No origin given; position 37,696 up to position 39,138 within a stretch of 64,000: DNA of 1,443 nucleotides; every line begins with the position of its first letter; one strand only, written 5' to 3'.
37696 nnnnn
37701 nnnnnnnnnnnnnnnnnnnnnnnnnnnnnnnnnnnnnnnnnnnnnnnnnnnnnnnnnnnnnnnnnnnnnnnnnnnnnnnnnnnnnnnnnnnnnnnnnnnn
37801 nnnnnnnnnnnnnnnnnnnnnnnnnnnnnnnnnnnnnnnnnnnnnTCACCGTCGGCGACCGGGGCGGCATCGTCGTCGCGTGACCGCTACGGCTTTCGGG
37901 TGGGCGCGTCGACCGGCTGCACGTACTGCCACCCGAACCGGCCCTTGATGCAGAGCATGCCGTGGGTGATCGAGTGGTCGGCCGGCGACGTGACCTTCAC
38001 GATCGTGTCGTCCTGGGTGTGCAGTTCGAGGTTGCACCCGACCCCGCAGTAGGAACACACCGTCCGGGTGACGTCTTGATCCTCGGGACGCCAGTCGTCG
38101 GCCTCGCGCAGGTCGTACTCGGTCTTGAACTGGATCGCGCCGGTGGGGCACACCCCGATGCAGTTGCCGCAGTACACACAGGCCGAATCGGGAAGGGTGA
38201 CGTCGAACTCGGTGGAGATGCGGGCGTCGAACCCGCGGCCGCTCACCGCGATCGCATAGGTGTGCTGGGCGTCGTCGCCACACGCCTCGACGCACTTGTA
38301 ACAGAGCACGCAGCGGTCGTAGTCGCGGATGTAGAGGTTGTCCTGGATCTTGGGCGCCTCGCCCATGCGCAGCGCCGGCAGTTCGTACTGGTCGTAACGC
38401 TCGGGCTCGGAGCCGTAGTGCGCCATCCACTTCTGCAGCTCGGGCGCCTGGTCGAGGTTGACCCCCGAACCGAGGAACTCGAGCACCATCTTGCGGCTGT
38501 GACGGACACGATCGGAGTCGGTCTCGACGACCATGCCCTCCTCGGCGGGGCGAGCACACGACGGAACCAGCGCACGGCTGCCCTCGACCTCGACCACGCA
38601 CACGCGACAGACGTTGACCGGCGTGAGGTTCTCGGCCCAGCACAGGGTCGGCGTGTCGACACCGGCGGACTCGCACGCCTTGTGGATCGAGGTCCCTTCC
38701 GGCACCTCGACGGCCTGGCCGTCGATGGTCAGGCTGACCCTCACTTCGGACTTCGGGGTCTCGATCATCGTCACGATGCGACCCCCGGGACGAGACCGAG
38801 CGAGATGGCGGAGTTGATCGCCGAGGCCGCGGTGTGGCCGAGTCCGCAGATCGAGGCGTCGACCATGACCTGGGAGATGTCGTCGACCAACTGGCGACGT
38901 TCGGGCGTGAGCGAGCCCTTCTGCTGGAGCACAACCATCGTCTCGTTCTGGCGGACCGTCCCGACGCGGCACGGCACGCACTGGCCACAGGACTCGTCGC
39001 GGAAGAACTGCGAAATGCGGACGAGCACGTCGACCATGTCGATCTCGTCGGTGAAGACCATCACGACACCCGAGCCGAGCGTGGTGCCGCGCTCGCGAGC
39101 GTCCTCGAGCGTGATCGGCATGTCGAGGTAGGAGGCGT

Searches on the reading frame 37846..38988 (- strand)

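Call 18: search_protein_families(library=ncbifam, proteins=[window:37887-38981:-], max_evalue=0.00001)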
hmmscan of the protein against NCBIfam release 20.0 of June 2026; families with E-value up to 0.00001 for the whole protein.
window:37887-38981:- (364 aa): 22 families
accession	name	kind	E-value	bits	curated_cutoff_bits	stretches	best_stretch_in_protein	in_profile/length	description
NF040763.1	FeFe_hydrog_A6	exception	2.2e-50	171.6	765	1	82-289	1-211/571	NADH-dependent [FeFe] hydrogenase, group A6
TIGR01973.1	NuoG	equivalog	6.3e-45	154.1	470.05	1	84-356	1-266/606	NADH-quinone oxidoreductase subunit NuoG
NF005745.0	PRK07569.1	equivalog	2.4e-41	141.7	333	1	82-286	4-210/238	bidirectional hydrogenase complex protein HoxU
NF005895.0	PRK07860.1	equivalog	7.8e-31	106.9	802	1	74-358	10-290/811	NADH-quinone oxidoreductase subunit G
NF040762.1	Hydr_FeFe_Clost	exception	1.2e-27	96.7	900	1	84-290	3-211/572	ferredoxin hydrogenase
NF006305.0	PRK08493.1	equivalog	2.8e-25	88.6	591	1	82-356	2-292/819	NADH-quinone oxidoreductase subunit G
NF009454.0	PRK12814.1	equivalog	2.9e-20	72.2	916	1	81-169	3-91/657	putative NADPH-dependent glutamate synthase small subunit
TIGR01591.1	Fdh-alpha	equivalog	3.6e-14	51.8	666.25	1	307-357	1-51/672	formate dehydrogenase subunit alpha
TIGR02512.1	FeFe_hydrog_A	subfamily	1.9e-13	50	405.95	1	219-288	4-72/375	[FeFe] hydrogenase, group A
NF042909.1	FMH_DH_FwdF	exception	2.6e-10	39.9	375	1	220-315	53-146/336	tungsten-dependent formylmethanofuran dehydrogenase subunit FwdF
NF004537.0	PRK05888.1-3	equivalog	4.1e-10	39.5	163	0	267-295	114-142/204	NADH-quinone oxidoreductase subunit NuoI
NF006221.0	PRK08348.1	subfamily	2.3e-08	33.8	124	1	218-297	40-106/136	NADH-plastoquinone oxidoreductase subunit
NF041513.1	formate_DH_Act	exception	3.6e-08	31.7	1400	1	302-354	40-92/1067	formate dehydrogenase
TIGR01971.1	NuoI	subfamily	6.4e-08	32.2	113.05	1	221-293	41-108/121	NADH-quinone oxidoreductase, chain I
NF045874.1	Vhu_polyferre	exception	6.4e-08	31.7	600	1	208-294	143-224/381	F420-non-reducing hydrogenase associated-polyferredoxin VhuB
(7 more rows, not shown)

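Call 19: search_protein_families(library=pfam, proteins=[window:37887-38981:-, window:37846-38988:-])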
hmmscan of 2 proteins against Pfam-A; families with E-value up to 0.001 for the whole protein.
window:37887-38981:- (364 aa): 9 families
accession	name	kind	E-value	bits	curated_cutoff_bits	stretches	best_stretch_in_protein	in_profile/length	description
PF13510.11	Fer2_4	-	7.5e-22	77.6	22.8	1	81-156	3-81/82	2Fe-2S iron-sulfur cluster binding domain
PF04879.21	Molybdop_Fe4S4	-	2.1e-20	72.9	22.7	1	304-355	3-54/55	Molybdopterin oxidoreductase Fe4S4 domain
PF00037.32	Fer4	-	2.2e-08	34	21.1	2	266-284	6-24/24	4Fe-4S binding domain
PF12838.12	Fer4_7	-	4e-08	34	27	1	223-282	1-52/52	4Fe-4S dicluster domain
PF22117.2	Fer4_Nqo3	-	1.1e-07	32.4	27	1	220-283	7-66/67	NADH-quinone oxidoreductase subunit 3, ferredoxin-like domain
PF13187.11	Fer4_9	-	3.1e-06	27.6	27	1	223-283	1-52/52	4Fe-4S dicluster domain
PF13237.11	Fer4_10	-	4.2e-06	27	25.5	0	218-237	3-24/53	4Fe-4S dicluster domain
PF13484.11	Fer4_16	-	7.9e-06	27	30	0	268-296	2-31/66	4Fe-4S double cluster binding domain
PF14697.11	Fer4_21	-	5.4e-05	23.7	35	1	220-284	4-58/59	4Fe-4S dicluster domain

window:37846-38988:- (380 aa): 0 families
